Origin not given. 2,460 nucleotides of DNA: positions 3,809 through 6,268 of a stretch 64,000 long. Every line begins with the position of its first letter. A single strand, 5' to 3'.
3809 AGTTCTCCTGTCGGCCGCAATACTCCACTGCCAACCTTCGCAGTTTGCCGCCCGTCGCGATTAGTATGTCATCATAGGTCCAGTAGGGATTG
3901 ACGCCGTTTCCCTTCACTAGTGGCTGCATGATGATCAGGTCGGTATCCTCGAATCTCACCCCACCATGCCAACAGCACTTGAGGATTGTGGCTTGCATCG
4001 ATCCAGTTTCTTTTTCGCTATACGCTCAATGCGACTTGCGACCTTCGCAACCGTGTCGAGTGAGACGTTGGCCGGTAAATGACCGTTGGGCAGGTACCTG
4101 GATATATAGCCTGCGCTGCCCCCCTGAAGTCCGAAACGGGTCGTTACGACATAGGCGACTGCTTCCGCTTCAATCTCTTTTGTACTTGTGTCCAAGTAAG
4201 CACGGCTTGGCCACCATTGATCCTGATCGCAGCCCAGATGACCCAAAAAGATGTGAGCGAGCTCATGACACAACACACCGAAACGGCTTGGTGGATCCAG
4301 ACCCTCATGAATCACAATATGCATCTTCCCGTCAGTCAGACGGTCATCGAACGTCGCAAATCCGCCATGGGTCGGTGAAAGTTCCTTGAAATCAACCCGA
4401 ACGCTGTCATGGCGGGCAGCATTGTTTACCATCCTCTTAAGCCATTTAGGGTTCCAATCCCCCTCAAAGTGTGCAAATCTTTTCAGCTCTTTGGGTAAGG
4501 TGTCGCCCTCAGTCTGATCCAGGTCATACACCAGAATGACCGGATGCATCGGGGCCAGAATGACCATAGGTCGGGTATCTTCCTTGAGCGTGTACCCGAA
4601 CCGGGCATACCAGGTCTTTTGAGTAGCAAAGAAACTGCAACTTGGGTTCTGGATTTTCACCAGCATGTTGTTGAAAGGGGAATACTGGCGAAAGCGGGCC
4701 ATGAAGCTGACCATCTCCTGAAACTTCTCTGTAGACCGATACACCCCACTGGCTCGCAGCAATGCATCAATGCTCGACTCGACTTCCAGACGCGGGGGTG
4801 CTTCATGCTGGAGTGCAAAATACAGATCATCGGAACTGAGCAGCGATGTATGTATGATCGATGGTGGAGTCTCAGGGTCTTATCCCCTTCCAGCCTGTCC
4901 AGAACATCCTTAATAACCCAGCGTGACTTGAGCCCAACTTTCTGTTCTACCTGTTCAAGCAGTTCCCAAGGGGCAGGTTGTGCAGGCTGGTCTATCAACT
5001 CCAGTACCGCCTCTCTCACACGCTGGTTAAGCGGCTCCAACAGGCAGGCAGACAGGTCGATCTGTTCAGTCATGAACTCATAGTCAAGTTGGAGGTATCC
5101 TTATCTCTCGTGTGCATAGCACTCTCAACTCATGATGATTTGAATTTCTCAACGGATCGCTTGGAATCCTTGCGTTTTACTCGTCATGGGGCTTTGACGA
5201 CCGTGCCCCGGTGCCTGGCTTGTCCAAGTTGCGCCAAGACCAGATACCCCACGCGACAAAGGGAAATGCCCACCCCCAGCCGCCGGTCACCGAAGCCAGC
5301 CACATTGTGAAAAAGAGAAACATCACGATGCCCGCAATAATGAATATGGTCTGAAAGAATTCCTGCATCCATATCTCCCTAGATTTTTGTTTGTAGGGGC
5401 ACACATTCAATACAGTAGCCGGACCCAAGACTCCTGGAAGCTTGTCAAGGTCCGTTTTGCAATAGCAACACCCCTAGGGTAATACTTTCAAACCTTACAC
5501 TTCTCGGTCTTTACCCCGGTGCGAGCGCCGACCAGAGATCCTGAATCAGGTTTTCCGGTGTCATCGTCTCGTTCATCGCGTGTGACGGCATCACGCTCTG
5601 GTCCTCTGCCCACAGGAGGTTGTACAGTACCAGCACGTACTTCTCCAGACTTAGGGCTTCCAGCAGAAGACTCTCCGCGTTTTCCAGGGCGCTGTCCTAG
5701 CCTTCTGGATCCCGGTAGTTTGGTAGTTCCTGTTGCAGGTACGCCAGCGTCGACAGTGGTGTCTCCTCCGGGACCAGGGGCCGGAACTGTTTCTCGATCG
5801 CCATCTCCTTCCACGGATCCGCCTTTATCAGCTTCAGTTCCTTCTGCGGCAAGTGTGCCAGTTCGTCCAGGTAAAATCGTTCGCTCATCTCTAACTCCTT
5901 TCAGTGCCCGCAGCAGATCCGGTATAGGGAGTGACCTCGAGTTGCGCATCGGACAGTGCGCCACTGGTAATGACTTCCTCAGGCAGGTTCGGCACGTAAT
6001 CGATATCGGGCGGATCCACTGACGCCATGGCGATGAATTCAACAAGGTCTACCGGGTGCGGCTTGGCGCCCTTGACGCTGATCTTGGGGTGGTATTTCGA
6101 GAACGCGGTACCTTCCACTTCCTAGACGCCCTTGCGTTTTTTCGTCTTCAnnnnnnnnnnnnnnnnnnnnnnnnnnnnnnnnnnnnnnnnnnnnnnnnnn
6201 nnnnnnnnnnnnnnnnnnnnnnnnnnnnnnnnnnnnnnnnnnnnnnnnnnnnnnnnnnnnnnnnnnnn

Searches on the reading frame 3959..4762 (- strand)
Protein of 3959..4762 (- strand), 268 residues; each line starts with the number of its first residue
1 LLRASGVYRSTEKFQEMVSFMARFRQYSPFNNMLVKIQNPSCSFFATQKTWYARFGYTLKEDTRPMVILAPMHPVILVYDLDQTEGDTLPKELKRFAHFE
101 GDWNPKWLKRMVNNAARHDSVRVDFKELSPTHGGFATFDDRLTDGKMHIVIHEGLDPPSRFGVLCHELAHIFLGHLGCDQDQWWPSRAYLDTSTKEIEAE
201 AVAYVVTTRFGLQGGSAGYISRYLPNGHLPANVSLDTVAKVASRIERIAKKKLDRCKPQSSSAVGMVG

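Call 11: search_protein_families(library=pfam, proteins=[window:3959-4762:-], max_evalue=1)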
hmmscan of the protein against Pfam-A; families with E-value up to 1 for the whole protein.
window:3959-4762:- (268 aa): 2 families
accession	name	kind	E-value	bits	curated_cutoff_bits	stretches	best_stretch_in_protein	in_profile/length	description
PF06114.19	Peptidase_M78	-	3.8e-05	23.9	22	1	121-200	6-77/123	IrrE N-terminal-like domain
PF20573.4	DUF6782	-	0.0069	16.1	27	1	144-207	74-136/241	Putative metallopeptidase family (DUF6782)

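Call 12: search_protein_families(library=ncbifam, proteins=[window:3959-4762:-], max_evalue=1)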
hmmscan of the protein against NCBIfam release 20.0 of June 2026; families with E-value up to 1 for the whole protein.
window:3959-4762:- (268 aa): 0 families

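Call 86: search_protein_families(library=phrogs, proteins=[window:3959-4762:-], max_evalue=0.1)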
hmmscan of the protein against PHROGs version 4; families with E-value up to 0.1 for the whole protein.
window:3959-4762:- (268 aa): 4 families
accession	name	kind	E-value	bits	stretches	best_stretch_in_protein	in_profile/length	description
phrog_87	-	other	4.5e-05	24.3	1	114-201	45-121/227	metallo-protease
phrog_1914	-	unknown function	8.9e-05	23.3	1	137-203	70-137/222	-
phrog_1314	-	DNA, RNA and nucleotide metabolism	0.026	14.6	1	103-178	58-89/394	HNH endonuclease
phrog_2439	-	transcription regulation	0.09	12.6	0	149-201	185-233/367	transcriptional regulator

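Call 87: search_protein_families(library=padloc, proteins=[window:3959-4762:-], max_evalue=0.1)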
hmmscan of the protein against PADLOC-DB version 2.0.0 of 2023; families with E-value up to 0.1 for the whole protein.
window:3959-4762:- (268 aa): 2 families
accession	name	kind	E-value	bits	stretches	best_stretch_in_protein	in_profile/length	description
PDLC04141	capP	-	0.00055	17.5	1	120-201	32-104/242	capP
PDLC02944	RT_III-A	-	0.00084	16.6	1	141-224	483-566/597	-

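Call 89: search_solved_structures(query=window:3959-4762:-, max_evalue=0.1)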
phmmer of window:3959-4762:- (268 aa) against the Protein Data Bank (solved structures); distinct sequences matched with E-value up to 0.1: 0.

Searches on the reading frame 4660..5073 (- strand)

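Call 11: search_protein_families(library=pfam, proteins=[window:4660-5073:-], max_evalue=1)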
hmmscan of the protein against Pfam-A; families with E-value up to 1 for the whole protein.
window:4660-5073:- (138 aa): 1 family
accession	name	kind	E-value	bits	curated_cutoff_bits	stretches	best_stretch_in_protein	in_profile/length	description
PF05595.16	DUF771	-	0.067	13.7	22.9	1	24-75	12-62/90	Domain of unknown function (DUF771)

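Call 12: search_protein_families(library=ncbifam, proteins=[window:4660-5073:-], max_evalue=1)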
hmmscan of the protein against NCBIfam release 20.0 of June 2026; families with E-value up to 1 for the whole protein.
window:4660-5073:- (138 aa): 0 families

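Call 86: search_protein_families(library=phrogs, proteins=[window:4660-5073:-], max_evalue=0.1)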
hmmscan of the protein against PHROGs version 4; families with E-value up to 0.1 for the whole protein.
window:4660-5073:- (138 aa): 0 families

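Call 87: search_protein_families(library=padloc, proteins=[window:4660-5073:-], max_evalue=0.1)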
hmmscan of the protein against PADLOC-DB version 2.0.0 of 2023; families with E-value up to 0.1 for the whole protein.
window:4660-5073:- (138 aa): 0 families

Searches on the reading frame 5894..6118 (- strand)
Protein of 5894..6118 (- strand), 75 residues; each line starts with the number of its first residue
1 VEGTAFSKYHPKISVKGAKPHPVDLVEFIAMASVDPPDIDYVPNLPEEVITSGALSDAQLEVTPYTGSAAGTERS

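Call 11: search_protein_families(library=pfam, proteins=[window:5894-6118:-], max_evalue=1)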
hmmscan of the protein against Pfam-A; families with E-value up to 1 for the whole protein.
window:5894-6118:- (75 aa): 1 family
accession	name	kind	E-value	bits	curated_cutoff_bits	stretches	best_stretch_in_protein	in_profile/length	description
PF13872.12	AAA_34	-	1.6e-10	40.8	27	1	20-69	1-50/306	P-loop containing NTP hydrolase pore-1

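Call 12: search_protein_families(library=ncbifam, proteins=[window:5894-6118:-], max_evalue=1)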
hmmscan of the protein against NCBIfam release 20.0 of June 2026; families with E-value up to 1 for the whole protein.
window:5894-6118:- (75 aa): 0 families

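Call 42: find_homologous_proteins(query=window:5894-6118:-, max_evalue=0.001)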
Query window:5894-6118:- (75 aa): 1 proteins with E <= 0.001 among 1 candidates.
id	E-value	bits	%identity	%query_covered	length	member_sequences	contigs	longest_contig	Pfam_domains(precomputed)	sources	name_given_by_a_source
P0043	5.9e-42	158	100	100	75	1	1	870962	PF13872.13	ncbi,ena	-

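Call 43: search_dna_similar(query=window:5894-6118:-, collection=plasmids, mode=protein, max_evalue=0.001, max_rows=25)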
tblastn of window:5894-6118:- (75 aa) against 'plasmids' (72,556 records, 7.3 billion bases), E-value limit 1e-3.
Records with a match: 538; places in all: 561; records where one place covers at least 80% of the query: 280.
Best place of each record, by identity: 60-80% 23; <60% 515.
By first word of the organism name: Sphingobium 48; Pseudosulfitobacter 42; Phaeobacter 40; Rhizobium 39; Sulfitobacter 39; Agrobacterium 34; Sphingomonas 25; Mesorhizobium 22; Nostoc 18; Novosphingobium 14; and 81 more.
By predicted mobility (MOB-suite, as given by PLSDB): conjugative 300; non-mobilizable 166; mobilizable 72.
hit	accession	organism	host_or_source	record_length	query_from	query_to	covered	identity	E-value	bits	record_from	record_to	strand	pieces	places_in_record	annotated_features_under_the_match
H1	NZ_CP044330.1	Methylocystis rosea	-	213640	2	69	91%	55.4%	3e-13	69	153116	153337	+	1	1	strawberry notch-like NTP hydrolase domain-containing protein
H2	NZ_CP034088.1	Methylocystis rosea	cell culture,groundwater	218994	2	69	91%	54.1%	1e-12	67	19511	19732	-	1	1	none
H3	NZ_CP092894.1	Agrobacterium tumefaciens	soil,soil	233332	13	69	76%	63.2%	6e-13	68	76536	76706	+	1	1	bifunctional class I SAM-dependent methyltransferase/DEAD/DEAH box ...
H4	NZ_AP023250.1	Mesorhizobium sp. 131-2-5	Lotus japonicus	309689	13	69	76%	63.2%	1e-12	67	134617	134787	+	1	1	strawberry notch family protein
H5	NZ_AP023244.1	Mesorhizobium sp. 113-3-3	Lotus japonicus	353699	13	69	76%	63.2%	1e-12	67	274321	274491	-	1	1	strawberry notch family protein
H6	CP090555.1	Neorhizobium galegae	Galega,Cell culture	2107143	3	67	87%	55.1%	2e-12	67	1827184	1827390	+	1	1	none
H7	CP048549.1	Agrobacterium tumefaciens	walnut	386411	13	69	76%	61.4%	2e-12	67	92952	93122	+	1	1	methylase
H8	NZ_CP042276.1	Agrobacterium tumefaciens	Juglans regia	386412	13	69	76%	61.4%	2e-12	67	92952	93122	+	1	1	bifunctional class I SAM-dependent methyltransferase/DEAD/DEAH box ...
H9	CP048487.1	Agrobacterium tumefaciens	walnut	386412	13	69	76%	61.4%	2e-12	67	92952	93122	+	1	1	methylase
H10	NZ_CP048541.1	Agrobacterium tumefaciens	walnut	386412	13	69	76%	61.4%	2e-12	67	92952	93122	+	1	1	bifunctional class I SAM-dependent methyltransferase/DEAD/DEAH box ...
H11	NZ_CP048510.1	Agrobacterium tumefaciens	walnut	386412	13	69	76%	61.4%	2e-12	67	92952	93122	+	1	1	bifunctional class I SAM-dependent methyltransferase/DEAD/DEAH box ...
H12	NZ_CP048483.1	Agrobacterium tumefaciens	walnut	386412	13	69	76%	61.4%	2e-12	67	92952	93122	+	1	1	bifunctional class I SAM-dependent methyltransferase/DEAD/DEAH box ...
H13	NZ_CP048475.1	Agrobacterium tumefaciens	walnut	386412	13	69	76%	61.4%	2e-12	67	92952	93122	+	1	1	bifunctional class I SAM-dependent methyltransferase/DEAD/DEAH box ...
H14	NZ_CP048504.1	Agrobacterium tumefaciens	walnut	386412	13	69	76%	61.4%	2e-12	67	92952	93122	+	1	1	bifunctional class I SAM-dependent methyltransferase/DEAD/DEAH box ...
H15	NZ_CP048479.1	Agrobacterium tumefaciens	walnut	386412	13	69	76%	61.4%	2e-12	67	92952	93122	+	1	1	bifunctional class I SAM-dependent methyltransferase/DEAD/DEAH box ...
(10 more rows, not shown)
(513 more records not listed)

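Call 44: get_annotated_region(hit=H1, flank=8000)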
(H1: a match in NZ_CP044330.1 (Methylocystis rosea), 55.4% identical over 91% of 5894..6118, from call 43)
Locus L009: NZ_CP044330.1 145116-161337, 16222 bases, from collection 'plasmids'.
description: Methylocystis rosea strain BRCS1 plasmid unnamed2, complete sequence
organism: Methylocystis rosea (NCBI taxid 173366)
taxonomy: Bacteria; Pseudomonadota; Alphaproteobacteria; Hyphomicrobiales; Methylocystaceae; Methylocystis; Methylocystis rosea
host: -; source: -; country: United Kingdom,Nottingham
typing (MOB-suite, as given by PLSDB): mobilizable; relaxase MOBP
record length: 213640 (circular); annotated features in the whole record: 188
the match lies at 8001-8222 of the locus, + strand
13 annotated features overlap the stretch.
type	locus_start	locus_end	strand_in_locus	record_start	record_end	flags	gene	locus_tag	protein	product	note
CDS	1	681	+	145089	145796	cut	-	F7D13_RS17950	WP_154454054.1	multiubiquitin domain-containing protein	-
CDS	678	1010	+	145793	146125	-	-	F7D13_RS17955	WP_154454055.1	hypothetical protein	-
CDS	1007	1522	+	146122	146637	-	-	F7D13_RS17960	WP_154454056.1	hypothetical protein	-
CDS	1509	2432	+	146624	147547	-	-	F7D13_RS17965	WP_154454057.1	ThiF family adenylyltransferase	-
CDS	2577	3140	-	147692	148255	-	-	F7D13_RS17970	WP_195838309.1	transcriptional regulator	-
CDS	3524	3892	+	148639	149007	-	-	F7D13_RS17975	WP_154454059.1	hypothetical protein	-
CDS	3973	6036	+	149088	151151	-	-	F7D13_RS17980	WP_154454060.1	ParB/RepB/Spo0J family partition protein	-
CDS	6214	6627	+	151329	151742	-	-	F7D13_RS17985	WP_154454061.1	hypothetical protein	-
CDS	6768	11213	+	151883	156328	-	-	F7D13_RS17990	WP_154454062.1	strawberry notch-like NTP hydrolase domain-containing protein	-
CDS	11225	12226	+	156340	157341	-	-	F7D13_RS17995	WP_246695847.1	toprim domain-containing protein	-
CDS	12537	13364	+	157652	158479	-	-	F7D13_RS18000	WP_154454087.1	sulfurtransferase/chromate resistance protein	-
CDS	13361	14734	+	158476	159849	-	chrA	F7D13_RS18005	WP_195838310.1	chromate efflux transporter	GO:0015703 - chromate transport [Evidence IEA]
CDS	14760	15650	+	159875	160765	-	-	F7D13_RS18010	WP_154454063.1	DUF1259 domain-containing protein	-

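Call 45: get_annotated_region(hit=H4, flank=8000)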
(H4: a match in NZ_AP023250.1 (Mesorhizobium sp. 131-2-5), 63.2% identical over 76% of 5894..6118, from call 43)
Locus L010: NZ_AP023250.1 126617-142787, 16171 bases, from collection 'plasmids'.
description: Mesorhizobium sp. 131-2-5 plasmid MesoLj131b2, complete sequence
organism: Mesorhizobium sp. 131-2-5 (NCBI taxid 2744519)
taxonomy: Bacteria; Pseudomonadota; Alphaproteobacteria; Hyphomicrobiales; Phyllobacteriaceae; Mesorhizobium; Mesorhizobium sp. 131-2-5
host: -; source: Lotus japonicus; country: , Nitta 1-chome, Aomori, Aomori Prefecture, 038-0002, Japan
typing (MOB-suite, as given by PLSDB): non-mobilizable; mating-pair formation MPF_T
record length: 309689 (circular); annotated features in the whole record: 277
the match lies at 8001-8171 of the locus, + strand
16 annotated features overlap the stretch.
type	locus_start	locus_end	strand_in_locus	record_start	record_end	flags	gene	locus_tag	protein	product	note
CDS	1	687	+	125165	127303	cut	-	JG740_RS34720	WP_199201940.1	ParB/RepB/Spo0J family partition protein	-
CDS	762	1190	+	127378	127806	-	-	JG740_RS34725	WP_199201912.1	hypothetical protein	-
CDS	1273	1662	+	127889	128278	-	-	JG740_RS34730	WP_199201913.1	hypothetical protein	-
CDS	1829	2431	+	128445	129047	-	-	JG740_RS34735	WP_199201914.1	DUF1419 domain-containing protein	-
CDS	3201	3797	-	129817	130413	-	-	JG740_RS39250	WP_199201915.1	cold-shock protein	-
CDS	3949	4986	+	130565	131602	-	-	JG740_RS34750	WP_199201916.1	IS110 family transposase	-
CDS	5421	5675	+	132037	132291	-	-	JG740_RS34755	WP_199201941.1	type II toxin-antitoxin system prevent-host-death family antitoxin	GO:0008219 - cell death [Evidence IEA]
CDS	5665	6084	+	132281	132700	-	-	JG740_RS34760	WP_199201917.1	hypothetical protein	-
CDS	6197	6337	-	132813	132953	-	-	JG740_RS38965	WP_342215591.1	DUF1173 family protein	-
CDS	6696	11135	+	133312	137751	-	-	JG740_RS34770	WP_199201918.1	strawberry notch family protein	-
CDS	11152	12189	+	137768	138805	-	-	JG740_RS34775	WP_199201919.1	toprim domain-containing protein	-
CDS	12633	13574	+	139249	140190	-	-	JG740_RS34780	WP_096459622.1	DUF2493 domain-containing protein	-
CDS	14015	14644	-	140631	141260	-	-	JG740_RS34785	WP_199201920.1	plasmid pRiA4b ORF-3 family protein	-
CDS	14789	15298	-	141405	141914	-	-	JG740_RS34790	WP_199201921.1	RES domain-containing protein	-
CDS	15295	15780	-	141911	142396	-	-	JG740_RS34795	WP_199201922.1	antitoxin Xre/MbcA/ParS toxin-binding domain-containing protein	-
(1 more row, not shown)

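Call 98: search_protein_families(library=pfam, proteins=[L010:6696-11132:+], max_evalue=1)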
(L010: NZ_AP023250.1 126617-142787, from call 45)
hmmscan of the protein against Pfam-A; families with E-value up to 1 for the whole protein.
L010:6696-11132:+ (1479 aa): 7 families
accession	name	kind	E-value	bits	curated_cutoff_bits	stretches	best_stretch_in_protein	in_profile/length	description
PF13872.12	AAA_34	-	6.8e-122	406.6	27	1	443-767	1-305/306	P-loop containing NTP hydrolase pore-1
PF13871.12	Helicase_C_4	-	6.8e-95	318.3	30.5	1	940-1198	2-271/271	C-terminal domain on Strawberry notch homologue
PF05175.20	MTS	-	1.7e-05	24.9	23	1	152-259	37-144/170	Methyltransferase small domain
PF04851.21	ResIII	-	0.085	13.2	22.5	1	533-647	32-140/164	Type III restriction enzyme, res subunit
PF05893.19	LuxC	-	0.11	11.8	21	1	76-138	230-292/401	Acyl-CoA reductase (LuxC)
PF01170.24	UPF0020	-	0.22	11.6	22.3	0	202-258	116-169/197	RMKL-like, methyltransferase domain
PF01634.23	HisG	-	0.26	11.6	25.5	1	802-861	65-125/158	ATP phosphoribosyltransferase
